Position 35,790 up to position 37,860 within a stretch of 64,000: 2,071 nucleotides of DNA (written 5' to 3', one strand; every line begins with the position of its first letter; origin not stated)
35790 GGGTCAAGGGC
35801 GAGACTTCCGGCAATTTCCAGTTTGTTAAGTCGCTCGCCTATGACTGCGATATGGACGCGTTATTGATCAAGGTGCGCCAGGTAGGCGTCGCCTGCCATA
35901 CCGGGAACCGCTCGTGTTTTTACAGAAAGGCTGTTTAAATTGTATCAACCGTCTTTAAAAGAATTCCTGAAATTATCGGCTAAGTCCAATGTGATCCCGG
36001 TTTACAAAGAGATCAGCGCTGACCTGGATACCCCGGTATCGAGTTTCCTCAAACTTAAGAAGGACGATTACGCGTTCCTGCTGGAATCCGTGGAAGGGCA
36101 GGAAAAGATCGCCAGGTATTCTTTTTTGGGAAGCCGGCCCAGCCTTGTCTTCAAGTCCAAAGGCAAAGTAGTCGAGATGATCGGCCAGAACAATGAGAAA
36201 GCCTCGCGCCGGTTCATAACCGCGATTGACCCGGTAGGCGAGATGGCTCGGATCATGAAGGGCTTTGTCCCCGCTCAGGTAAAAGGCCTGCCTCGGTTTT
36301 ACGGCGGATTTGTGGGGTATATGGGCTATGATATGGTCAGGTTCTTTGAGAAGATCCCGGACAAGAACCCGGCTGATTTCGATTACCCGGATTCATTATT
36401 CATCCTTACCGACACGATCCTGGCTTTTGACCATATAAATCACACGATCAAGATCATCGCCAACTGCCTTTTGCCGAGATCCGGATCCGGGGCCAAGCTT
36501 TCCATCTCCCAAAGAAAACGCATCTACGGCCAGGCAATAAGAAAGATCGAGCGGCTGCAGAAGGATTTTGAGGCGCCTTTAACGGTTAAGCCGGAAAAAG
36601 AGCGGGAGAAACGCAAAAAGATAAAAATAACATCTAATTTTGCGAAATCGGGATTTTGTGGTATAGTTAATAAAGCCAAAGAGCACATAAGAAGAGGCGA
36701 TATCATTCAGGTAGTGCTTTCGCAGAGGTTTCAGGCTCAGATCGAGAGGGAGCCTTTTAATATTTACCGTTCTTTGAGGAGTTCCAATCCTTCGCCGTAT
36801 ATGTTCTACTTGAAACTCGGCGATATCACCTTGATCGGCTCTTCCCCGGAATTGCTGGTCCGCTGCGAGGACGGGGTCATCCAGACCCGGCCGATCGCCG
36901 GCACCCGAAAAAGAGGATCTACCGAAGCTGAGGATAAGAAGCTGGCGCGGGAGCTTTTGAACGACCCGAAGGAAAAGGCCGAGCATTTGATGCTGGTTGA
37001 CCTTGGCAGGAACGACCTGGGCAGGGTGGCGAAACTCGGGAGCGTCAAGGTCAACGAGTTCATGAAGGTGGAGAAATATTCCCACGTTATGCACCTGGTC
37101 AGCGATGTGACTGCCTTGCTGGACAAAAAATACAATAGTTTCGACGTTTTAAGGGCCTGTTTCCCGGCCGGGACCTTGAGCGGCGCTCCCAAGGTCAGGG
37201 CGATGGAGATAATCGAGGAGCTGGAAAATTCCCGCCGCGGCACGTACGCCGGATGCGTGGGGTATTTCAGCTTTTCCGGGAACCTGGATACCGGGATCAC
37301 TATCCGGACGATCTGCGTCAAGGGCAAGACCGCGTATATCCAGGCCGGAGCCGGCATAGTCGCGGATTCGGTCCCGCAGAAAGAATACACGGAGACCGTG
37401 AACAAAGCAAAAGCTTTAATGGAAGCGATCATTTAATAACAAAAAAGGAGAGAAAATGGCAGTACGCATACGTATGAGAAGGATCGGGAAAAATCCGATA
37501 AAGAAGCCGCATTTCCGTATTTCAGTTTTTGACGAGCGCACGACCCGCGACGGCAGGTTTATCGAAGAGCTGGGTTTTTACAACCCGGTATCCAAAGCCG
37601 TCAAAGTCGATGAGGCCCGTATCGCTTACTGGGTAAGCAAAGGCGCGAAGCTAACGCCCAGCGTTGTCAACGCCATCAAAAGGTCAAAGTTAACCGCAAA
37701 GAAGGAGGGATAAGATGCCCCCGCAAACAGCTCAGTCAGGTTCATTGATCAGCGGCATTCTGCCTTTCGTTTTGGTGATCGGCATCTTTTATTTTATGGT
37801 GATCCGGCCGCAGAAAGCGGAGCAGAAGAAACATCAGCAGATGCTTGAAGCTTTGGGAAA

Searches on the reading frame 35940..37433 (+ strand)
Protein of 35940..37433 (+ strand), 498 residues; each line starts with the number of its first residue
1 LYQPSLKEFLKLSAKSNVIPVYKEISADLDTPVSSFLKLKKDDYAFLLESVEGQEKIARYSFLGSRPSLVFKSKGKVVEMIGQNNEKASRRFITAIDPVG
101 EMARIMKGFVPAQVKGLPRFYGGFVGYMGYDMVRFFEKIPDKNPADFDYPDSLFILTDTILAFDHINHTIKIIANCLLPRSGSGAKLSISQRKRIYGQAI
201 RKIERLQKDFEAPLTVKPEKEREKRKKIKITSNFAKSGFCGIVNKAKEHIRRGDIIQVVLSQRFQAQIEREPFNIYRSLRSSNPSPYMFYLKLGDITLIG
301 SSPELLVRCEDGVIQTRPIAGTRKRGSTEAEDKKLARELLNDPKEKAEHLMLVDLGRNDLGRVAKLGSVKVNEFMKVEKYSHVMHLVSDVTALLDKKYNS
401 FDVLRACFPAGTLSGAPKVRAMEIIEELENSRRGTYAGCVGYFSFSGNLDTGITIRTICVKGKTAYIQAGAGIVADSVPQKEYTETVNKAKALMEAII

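Call 83: search_protein_families(library=pfam, proteins=[window:35940-37433:+], max_evalue=0.00001)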
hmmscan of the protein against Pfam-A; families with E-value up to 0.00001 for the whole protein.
window:35940-37433:+ (498 aa): 2 families
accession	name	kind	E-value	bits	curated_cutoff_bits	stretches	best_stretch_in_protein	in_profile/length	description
PF00425.24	Chorismate_bind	-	7.7e-99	330.8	27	1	237-489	3-257/257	chorismate binding enzyme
PF04715.19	Anth_synt_I_N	-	1.9e-36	125.8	23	1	28-170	1-138/140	Anthranilate synthase component I, N terminal region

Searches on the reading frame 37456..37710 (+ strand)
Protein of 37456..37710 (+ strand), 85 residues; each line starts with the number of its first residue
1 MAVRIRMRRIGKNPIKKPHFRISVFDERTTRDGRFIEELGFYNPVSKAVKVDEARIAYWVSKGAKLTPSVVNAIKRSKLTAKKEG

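Call 83: search_protein_families(library=pfam, proteins=[window:37456-37710:+], max_evalue=0.00001)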
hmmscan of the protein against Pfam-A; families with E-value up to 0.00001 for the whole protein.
window:37456-37710:+ (85 aa): 1 family
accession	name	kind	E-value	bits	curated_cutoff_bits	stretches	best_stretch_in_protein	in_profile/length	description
PF00886.24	Ribosomal_S16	-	5.1e-20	71.6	27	1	16-67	6-62/62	Ribosomal protein S16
